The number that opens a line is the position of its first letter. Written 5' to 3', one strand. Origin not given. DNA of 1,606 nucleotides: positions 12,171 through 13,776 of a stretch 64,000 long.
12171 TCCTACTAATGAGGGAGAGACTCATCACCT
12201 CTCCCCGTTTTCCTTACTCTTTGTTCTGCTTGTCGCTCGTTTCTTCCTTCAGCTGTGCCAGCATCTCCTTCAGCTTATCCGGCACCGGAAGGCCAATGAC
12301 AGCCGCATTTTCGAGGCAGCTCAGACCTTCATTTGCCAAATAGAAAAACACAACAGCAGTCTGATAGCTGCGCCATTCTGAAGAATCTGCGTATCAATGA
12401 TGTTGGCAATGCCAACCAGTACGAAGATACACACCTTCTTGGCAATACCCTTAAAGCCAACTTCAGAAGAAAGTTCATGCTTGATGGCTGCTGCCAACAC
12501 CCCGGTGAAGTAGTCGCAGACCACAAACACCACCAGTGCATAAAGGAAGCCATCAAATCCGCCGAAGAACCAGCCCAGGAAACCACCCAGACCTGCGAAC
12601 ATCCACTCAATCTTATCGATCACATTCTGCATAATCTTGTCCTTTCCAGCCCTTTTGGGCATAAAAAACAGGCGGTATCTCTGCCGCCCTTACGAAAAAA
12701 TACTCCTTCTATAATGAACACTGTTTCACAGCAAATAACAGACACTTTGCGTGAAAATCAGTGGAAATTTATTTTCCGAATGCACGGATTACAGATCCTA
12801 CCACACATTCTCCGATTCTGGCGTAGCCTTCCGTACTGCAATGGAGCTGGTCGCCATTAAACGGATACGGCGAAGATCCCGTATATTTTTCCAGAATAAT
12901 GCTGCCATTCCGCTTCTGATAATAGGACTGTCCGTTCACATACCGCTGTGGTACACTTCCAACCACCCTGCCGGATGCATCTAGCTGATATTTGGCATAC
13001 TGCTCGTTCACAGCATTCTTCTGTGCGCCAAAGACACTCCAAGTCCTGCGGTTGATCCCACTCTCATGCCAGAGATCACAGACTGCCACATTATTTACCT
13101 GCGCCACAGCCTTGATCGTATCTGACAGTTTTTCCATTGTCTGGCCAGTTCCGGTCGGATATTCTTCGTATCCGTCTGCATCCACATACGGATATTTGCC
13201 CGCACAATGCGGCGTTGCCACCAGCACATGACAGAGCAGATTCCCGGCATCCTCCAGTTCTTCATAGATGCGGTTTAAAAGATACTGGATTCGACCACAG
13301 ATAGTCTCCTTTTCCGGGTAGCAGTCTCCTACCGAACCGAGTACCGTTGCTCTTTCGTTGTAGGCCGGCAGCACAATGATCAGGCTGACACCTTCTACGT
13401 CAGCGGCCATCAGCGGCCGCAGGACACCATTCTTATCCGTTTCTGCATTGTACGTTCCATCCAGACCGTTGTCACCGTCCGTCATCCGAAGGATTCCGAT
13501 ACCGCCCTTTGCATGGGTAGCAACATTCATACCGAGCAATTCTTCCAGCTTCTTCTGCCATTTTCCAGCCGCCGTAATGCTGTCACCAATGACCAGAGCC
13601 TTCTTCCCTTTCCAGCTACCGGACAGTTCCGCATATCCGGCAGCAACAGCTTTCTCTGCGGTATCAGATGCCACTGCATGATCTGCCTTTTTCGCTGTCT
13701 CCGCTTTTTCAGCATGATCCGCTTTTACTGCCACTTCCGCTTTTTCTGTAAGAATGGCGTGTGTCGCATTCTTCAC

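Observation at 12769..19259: Two paralogous receptor-binding fibre sets sharing an N-terminal anchor domain, both ending in SGNH/GDSL esterase domains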

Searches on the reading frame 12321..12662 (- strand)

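Call 9: search_protein_families(library=pfam, proteins=[window:12321-12662:-], max_evalue=0.01)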
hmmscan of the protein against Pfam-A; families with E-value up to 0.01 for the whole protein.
window:12321-12662:- (113 aa): 1 family
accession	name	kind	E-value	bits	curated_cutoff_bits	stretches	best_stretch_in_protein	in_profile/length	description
PF05105.17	Phage_holin_4_1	-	3e-25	89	22.2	1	28-107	2-83/116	Bacteriophage holin family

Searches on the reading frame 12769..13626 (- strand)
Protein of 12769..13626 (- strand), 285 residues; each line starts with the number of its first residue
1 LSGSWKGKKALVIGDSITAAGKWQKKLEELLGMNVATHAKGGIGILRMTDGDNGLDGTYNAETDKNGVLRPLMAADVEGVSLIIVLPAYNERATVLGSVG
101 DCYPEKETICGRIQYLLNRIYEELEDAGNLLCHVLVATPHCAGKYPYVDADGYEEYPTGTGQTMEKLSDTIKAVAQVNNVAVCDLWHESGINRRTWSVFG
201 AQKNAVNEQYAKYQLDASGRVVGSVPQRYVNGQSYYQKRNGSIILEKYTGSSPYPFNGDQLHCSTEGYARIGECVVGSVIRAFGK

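Call 48: search_solved_structures(query=A2, max_evalue=0.01, show_alignments=1)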
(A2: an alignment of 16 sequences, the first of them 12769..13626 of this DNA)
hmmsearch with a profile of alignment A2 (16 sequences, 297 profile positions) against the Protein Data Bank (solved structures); distinct sequences matched with E-value up to 0.01: 6.
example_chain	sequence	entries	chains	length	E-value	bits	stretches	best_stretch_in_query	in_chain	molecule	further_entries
4q7q_A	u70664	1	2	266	1.2e-09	40.8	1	98-228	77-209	Lipolytic protein G-D-S-L family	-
7bxd_A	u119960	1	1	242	2.7e-06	29.7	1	92-204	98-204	GDSL-like protein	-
4s1p_A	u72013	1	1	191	2.9e-05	26.3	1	29-73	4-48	Uncharacterized protein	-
1yzf_A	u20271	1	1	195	5.4e-05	25.5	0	269-292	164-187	lipase/acylhydrolase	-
3bzw_A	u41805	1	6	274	0.002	20.3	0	21-107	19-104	Putative lipase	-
6v8i_AE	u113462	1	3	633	0.0034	19.6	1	27-201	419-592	Tail-Associated Lysin, gp59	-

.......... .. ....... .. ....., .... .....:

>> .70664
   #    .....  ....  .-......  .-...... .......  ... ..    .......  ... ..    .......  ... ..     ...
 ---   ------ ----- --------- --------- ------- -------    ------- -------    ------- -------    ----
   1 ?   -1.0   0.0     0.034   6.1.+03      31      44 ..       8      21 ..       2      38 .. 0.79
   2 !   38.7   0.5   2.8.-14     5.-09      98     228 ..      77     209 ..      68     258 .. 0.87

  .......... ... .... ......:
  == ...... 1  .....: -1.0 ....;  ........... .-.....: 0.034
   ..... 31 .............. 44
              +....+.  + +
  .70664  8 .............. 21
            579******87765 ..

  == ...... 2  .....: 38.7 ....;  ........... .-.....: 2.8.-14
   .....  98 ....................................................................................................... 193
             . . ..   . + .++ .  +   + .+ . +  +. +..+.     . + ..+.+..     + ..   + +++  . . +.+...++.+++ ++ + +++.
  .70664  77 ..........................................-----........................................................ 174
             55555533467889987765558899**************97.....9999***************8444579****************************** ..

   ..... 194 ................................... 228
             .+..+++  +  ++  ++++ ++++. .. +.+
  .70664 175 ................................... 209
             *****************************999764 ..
